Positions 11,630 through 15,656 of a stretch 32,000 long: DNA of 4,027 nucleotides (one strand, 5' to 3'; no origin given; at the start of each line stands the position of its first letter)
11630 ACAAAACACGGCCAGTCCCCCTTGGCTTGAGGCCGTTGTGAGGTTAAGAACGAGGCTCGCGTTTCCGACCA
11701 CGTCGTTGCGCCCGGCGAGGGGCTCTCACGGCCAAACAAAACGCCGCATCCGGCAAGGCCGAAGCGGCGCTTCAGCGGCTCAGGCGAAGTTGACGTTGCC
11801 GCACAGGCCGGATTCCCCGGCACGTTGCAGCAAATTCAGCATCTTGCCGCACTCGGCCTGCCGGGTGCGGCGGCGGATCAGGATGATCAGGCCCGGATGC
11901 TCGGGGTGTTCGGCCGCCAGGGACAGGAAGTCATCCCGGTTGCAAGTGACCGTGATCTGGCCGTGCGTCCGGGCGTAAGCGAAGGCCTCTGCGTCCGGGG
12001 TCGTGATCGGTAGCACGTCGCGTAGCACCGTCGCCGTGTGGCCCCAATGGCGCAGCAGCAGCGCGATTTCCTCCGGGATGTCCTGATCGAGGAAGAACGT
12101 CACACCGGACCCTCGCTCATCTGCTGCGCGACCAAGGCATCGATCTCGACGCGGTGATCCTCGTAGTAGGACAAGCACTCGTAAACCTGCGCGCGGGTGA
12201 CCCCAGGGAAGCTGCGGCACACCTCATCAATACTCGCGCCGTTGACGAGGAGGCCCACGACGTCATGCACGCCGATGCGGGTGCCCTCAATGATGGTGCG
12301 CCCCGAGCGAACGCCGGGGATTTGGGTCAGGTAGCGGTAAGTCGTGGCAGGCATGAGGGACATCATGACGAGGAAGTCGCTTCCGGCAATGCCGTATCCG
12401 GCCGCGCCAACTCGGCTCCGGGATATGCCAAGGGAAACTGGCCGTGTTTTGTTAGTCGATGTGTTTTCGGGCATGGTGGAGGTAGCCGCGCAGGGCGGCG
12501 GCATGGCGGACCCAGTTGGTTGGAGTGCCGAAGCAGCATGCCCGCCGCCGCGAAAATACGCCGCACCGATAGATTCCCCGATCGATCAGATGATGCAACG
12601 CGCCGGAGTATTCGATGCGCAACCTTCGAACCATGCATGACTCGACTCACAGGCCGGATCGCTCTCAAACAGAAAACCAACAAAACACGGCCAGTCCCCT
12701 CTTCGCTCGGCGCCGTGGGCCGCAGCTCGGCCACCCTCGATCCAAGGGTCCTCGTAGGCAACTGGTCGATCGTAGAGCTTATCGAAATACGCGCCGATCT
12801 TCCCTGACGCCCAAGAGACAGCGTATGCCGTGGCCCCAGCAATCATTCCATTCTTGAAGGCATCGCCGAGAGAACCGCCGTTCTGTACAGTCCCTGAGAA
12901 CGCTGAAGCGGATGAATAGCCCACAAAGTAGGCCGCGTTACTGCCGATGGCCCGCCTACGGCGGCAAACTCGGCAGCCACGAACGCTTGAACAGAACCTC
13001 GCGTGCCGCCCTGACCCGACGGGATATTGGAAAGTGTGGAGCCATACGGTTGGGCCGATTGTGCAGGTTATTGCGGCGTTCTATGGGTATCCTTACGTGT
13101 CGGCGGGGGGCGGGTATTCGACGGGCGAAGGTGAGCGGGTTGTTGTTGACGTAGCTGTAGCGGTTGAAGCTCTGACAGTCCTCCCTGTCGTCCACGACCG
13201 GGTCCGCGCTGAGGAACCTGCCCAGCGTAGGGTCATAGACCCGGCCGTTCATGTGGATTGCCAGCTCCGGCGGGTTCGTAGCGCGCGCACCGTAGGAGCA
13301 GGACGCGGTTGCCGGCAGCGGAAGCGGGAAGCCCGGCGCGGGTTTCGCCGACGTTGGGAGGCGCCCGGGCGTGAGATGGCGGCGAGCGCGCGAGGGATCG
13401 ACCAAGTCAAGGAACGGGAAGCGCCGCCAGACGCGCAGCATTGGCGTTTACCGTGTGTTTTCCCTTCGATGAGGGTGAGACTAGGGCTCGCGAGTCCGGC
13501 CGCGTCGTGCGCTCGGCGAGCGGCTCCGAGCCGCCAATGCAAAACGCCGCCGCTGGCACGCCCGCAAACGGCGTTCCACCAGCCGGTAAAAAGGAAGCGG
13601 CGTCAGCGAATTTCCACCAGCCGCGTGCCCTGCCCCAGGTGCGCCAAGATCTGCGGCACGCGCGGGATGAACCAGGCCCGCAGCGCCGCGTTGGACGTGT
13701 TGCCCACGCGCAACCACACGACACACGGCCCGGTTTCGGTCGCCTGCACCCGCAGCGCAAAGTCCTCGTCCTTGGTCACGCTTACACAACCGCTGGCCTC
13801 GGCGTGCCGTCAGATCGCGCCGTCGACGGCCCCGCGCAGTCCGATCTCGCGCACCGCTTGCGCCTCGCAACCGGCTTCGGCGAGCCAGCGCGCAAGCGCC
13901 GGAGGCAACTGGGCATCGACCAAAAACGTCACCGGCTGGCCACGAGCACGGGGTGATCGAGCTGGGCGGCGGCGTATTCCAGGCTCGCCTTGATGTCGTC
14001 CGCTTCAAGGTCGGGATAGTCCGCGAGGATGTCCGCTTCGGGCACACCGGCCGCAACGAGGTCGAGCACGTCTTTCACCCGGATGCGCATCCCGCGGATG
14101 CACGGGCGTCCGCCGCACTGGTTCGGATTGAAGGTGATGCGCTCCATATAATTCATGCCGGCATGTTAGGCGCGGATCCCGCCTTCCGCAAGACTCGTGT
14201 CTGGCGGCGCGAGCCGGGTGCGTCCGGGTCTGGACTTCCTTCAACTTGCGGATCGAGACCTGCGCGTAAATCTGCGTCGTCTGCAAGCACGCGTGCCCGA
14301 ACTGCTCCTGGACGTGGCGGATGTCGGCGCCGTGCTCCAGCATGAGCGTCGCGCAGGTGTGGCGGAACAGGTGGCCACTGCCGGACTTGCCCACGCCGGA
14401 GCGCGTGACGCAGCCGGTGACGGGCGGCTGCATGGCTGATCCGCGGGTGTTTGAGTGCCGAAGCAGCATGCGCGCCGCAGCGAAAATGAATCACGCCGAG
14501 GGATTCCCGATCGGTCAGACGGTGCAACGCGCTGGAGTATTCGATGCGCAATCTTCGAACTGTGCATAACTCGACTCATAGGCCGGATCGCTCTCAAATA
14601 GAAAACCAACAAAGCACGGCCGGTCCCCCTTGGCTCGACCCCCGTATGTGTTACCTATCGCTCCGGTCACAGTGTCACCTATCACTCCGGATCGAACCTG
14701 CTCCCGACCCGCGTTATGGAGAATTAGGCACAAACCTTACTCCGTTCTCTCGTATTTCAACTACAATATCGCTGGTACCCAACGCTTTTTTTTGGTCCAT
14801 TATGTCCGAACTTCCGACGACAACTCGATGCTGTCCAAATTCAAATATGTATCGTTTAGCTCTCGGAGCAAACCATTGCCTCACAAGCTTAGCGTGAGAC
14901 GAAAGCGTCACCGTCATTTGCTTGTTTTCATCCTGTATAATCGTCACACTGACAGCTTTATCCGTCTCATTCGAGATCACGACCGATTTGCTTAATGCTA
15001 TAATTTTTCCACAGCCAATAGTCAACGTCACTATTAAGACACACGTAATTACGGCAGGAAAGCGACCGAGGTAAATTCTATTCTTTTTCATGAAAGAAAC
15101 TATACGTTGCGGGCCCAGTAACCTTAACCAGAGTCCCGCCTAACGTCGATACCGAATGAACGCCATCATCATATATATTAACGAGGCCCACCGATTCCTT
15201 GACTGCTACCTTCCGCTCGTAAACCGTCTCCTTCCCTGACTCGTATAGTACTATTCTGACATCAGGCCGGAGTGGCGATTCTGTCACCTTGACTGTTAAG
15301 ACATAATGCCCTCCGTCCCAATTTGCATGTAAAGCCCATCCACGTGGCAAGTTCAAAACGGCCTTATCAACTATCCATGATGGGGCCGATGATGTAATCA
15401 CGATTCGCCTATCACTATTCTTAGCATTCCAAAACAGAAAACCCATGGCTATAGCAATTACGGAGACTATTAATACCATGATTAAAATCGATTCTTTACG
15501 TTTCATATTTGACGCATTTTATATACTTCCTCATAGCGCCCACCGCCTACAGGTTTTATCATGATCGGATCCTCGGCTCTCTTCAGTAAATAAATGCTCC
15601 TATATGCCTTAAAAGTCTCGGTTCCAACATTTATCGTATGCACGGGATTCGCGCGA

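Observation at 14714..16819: Apparently intact orphan Rhs-CT toxin with a glycine-zipper-like region, an unrecognised AT-rich tip and two small envelope-anchored immunity candidates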

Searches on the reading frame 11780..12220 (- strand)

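Call 89: search_protein_families(library=pfam, proteins=[window:11780-12220:-], max_evalue=0.01)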
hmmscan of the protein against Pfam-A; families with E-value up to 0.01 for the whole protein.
window:11780-12220:- (146 aa): 2 families
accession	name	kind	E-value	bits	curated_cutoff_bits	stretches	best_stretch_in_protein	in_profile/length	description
PF18480.7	DUF5615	-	2.2e-13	50.4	23.8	1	42-129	3-89/110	Domain of unknown function (DUF5615)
PF18478.7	PIN_10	-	0.00088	19.7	26.2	1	41-93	2-58/84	PIN like domain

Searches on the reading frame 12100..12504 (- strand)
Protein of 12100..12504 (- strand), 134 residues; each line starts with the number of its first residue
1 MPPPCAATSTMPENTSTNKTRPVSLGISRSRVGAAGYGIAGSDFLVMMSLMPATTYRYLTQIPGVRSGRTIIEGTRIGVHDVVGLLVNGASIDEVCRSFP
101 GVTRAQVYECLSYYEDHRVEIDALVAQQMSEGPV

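Call 89: search_protein_families(library=pfam, proteins=[window:12100-12504:-], max_evalue=0.01)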
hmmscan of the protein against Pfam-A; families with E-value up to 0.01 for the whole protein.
window:12100-12504:- (134 aa): 1 family
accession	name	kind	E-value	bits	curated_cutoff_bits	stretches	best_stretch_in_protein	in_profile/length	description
PF04255.20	DUF433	-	4e-17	62.2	23.6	1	60-114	2-56/56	Protein of unknown function (DUF433)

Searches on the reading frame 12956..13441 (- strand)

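Call 5: search_protein_families(library=pfam, proteins=[window:12956-13441:-], max_evalue=0.1)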
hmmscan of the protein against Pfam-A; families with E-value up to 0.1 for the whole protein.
window:12956-13441:- (161 aa): 0 families

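Call 10: search_protein_families(library=ncbifam, proteins=[window:12956-13441:-], max_evalue=0.1)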
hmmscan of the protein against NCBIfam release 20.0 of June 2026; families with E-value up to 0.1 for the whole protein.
window:12956-13441:- (161 aa): 1 family
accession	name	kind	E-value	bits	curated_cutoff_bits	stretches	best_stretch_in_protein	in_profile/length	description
TIGR03696.1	Rhs_assc_core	domain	8.3e-12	45.5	32.5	1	62-105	31-70/76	RHS repeat-associated core domain-containing protein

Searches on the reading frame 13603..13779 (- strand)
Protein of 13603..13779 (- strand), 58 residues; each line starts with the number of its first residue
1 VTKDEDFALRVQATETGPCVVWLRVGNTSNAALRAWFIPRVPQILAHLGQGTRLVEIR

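Call 89: search_protein_families(library=pfam, proteins=[window:13603-13779:-], max_evalue=0.01)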
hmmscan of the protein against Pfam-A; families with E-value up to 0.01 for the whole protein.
window:13603-13779:- (58 aa): 1 family
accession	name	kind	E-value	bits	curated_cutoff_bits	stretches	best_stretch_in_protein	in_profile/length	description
PF18480.7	DUF5615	-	5.5e-06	26.7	23.8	1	2-47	53-98/110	Domain of unknown function (DUF5615)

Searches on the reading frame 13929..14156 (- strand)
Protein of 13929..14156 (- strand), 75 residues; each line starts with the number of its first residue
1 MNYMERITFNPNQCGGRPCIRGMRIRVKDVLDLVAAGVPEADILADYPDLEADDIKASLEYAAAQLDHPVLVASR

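Call 89: search_protein_families(library=pfam, proteins=[window:13929-14156:-], max_evalue=0.01)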
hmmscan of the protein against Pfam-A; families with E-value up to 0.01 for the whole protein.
window:13929-14156:- (75 aa): 1 family
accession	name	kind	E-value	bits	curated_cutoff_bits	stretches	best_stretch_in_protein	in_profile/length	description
PF04255.20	DUF433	-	2.6e-25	88.4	23.6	1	7-62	1-56/56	Protein of unknown function (DUF433)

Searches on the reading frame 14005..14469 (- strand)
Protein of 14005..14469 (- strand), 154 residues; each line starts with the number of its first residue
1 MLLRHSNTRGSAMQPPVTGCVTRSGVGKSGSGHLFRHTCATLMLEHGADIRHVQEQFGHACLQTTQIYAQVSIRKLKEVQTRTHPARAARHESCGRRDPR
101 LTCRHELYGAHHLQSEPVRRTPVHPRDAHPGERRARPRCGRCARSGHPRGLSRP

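Call 5: search_protein_families(library=pfam, proteins=[window:14005-14469:-], max_evalue=0.1)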
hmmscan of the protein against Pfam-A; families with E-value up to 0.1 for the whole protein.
window:14005-14469:- (154 aa): 1 family
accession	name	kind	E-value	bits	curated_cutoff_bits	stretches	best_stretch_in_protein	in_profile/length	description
PF00589.27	Phage_integrase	-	5.4e-13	49.5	27.1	1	18-72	115-169/172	Phage integrase family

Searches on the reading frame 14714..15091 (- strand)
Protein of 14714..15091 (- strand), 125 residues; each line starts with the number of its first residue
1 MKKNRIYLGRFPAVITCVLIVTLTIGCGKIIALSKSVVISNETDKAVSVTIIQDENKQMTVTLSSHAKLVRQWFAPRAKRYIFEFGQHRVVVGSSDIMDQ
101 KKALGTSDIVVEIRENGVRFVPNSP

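Call 5: search_protein_families(library=pfam, proteins=[window:14714-15091:-], max_evalue=0.1)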
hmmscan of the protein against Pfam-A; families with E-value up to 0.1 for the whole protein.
window:14714-15091:- (125 aa): 2 families
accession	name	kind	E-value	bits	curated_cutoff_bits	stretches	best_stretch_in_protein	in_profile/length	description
PF14979.11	TMEM52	-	0.008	16.6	26.4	1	13-98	17-99/132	Transmembrane 52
PF17189.10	Glyco_hydro_30C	-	0.009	16.6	22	1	34-67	28-61/65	Glycosyl hydrolase family 30 beta sandwich domain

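Call 10: search_protein_families(library=ncbifam, proteins=[window:14714-15091:-], max_evalue=0.1)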
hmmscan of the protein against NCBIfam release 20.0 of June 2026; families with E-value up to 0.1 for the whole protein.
window:14714-15091:- (125 aa): 0 families

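Call 56: find_homologous_proteins(query=window:14714-15091:-, max_evalue=0.01)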
Query window:14714-15091:-: 8 candidates shared short words with the query, none scored E <= 0.01.

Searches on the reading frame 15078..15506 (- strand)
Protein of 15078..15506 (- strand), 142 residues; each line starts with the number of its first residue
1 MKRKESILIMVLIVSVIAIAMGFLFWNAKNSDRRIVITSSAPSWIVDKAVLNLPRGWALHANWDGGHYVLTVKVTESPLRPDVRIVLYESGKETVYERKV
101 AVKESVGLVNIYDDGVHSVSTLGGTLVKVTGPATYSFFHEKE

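Call 5: search_protein_families(library=pfam, proteins=[window:15078-15506:-], max_evalue=0.1)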
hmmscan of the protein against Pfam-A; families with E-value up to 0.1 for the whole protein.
window:15078-15506:- (142 aa): 0 families

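Call 10: search_protein_families(library=ncbifam, proteins=[window:15078-15506:-], max_evalue=0.1)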
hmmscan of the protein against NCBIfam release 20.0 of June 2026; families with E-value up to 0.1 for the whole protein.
window:15078-15506:- (142 aa): 0 families

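Call 78: search_solved_structures(query=A5, max_evalue=10)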
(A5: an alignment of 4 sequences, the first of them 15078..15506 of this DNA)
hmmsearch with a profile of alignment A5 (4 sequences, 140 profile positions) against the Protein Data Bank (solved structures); distinct sequences matched with E-value up to 10: 17.
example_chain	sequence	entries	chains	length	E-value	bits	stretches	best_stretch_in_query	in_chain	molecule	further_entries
3u1i_B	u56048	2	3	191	0.0082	19.5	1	32-130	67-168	Serine protease NS3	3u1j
2fom_B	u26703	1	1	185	0.018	18.4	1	34-130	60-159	polyprotein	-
9t4p_A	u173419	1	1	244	0.019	18.3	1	34-130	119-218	Serine protease subunit NS2B,Serine protease NS3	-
2m9p_A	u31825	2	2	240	0.02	18.2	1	34-130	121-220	Serine protease subunit NS2B, Serine protease NS3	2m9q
6mo0_A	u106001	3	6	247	0.033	17.5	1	34-130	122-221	FLAVIVIRUS_NS2B/Peptidase S7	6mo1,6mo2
4m9k_A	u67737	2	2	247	0.033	17.5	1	34-130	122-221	NS2B-NS3 protease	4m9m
4m9f_A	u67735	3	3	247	0.068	16.5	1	34-130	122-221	NS2B-NS3 protease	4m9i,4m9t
2i6i_A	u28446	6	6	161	0.072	16.4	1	47-76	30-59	Sulfolobus solfataricus protein tyrosine phosphatase | protein tyrosine phosphatase | SsoPTP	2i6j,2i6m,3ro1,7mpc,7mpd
2dxp_A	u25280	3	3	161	0.072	16.4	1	47-76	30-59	Sulfolobus solfataricus protein tyrosine phosphatase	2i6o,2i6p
3l6p_A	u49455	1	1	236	0.13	15.6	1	36-134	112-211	fusion protein of nonstructural protein 2B and nonstructural protein 3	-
3lkw_A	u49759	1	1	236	0.29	14.5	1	36-134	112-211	fusion protein of nonstructural protein 2B and nonstructural protein 3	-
7vmv_B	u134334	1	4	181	0.32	14.3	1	25-131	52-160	Core protein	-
8gzq_B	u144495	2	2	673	0.38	14.1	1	36-130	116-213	Genome polyprotein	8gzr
7bid_A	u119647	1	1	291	0.62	13.4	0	97-132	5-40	v31WRAP-T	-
7big_A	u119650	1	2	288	0.9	12.8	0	97-132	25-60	v13WRAP-T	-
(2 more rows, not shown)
